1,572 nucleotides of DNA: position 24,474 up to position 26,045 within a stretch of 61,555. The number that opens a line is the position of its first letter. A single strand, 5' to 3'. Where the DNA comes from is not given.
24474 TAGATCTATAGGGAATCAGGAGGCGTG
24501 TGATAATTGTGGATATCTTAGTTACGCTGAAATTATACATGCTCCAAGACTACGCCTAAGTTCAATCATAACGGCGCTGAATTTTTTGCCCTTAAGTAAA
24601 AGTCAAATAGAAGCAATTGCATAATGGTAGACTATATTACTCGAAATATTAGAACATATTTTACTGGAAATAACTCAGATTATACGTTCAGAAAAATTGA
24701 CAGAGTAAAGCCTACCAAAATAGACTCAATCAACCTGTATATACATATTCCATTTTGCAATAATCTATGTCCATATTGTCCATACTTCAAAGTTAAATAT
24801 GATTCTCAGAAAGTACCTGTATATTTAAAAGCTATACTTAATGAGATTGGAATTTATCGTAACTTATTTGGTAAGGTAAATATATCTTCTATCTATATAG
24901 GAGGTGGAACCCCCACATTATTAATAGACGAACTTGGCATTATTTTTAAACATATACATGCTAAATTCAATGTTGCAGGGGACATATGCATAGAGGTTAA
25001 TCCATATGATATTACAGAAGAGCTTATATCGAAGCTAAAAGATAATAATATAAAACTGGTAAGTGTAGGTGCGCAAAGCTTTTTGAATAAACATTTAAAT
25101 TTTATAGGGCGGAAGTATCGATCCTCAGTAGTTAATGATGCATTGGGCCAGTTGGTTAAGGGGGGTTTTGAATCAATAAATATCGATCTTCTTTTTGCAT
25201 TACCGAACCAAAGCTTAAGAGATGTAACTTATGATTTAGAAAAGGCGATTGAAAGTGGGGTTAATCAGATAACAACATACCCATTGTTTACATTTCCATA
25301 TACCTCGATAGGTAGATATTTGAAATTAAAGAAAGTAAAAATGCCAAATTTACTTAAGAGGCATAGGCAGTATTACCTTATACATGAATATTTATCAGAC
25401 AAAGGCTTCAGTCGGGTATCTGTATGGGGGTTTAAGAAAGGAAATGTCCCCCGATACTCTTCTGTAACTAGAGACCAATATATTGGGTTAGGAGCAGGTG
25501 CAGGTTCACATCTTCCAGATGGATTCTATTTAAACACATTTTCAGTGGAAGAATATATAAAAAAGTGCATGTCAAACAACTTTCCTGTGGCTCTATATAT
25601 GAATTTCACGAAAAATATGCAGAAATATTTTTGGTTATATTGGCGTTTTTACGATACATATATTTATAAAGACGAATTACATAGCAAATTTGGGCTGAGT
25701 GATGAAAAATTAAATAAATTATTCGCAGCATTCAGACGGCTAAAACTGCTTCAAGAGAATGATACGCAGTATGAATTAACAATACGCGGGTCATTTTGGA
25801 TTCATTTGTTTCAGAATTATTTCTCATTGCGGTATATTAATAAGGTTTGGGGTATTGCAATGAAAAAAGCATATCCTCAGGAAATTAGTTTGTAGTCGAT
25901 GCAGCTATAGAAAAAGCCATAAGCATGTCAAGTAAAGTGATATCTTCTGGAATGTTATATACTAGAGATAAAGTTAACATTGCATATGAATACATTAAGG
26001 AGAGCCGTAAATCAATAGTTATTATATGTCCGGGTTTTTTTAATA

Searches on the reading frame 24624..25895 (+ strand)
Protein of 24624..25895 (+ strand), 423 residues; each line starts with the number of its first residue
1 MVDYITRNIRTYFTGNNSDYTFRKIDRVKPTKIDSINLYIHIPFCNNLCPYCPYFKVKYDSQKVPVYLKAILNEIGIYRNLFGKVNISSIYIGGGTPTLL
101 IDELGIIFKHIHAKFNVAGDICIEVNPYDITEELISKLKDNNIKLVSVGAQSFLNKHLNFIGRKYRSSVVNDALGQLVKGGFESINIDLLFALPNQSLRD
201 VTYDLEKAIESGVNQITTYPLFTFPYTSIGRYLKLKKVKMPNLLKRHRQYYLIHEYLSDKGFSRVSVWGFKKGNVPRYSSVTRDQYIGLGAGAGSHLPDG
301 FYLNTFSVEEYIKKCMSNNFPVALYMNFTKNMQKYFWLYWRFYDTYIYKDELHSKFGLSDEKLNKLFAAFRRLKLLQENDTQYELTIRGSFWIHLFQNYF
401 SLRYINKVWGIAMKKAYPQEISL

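Call 81: search_protein_families(library=ncbifam, proteins=[window:24624-25895:+], max_evalue=1e-10)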
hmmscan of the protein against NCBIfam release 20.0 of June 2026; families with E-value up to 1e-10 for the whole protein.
window:24624-25895:+ (423 aa): 16 families
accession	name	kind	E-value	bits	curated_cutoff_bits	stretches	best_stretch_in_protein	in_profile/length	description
NF006385.0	PRK08629.1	equivalog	8.1e-57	192.9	355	1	26-401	42-415/439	coproporphyrinogen III oxidase family protein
TIGR04107.1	rSAM_HutW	equivalog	1.8e-52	178.6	400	1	35-396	39-410/419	heme anaerobic degradation radical SAM methyltransferase ChuW/HutW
NF006067.1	PRK08208.1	equivalog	6.6e-50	170.3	380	1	31-386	31-400/427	STM4012 family radical SAM protein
TIGR00539.1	hemN_rel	equivalog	7.2e-49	166.8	205.4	1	37-381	2-350/361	radical SAM family heme chaperone HemW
TIGR03994.1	rSAM_HemZ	equivalog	6.2e-34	117.8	321.4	1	33-219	82-274/401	coproporphyrinogen dehydrogenase HemZ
TIGR00538.1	hemN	equivalog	2.6e-32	112.2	324.95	1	31-262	45-280/454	oxygen-independent coproporphyrinogen III oxidase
NF004567.0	PRK05904.1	equivalog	1.4e-28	100.1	355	1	37-267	8-233/353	coproporphyrinogen III oxidase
NF005133.0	PRK06582.1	equivalog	7.8e-28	97.6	597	1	32-296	8-277/390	coproporphyrinogen III oxidase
NF006064.0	PRK08207.2-2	equivalog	3.1e-25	89.1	504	1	33-262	140-375/465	coproporphyrinogen III oxidase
NF006061.0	PRK08207.1-4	equivalog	3.6e-23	82.1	702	1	35-209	173-356/501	coproporphyrinogen III oxidase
NF006060.0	PRK08207.1-3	equivalog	3.8e-23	82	653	1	31-217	145-340/477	coproporphyrinogen III oxidase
NF006063.0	PRK08207.2-1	equivalog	3.6e-17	62.2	1074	1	30-210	187-375/518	coproporphyrinogen III oxidase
NF006066.0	PRK08207.2-5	equivalog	1.2e-15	57.1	1117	1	34-208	189-371/518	coproporphyrinogen III oxidase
NF006059.0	PRK08207.1-1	equivalog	3e-14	52.6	1012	1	35-207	171-352/496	coproporphyrinogen III oxidase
NF006062.0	PRK08207.1-5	equivalog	1.2e-13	50.7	1007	1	34-217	147-339/476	coproporphyrinogen III oxidase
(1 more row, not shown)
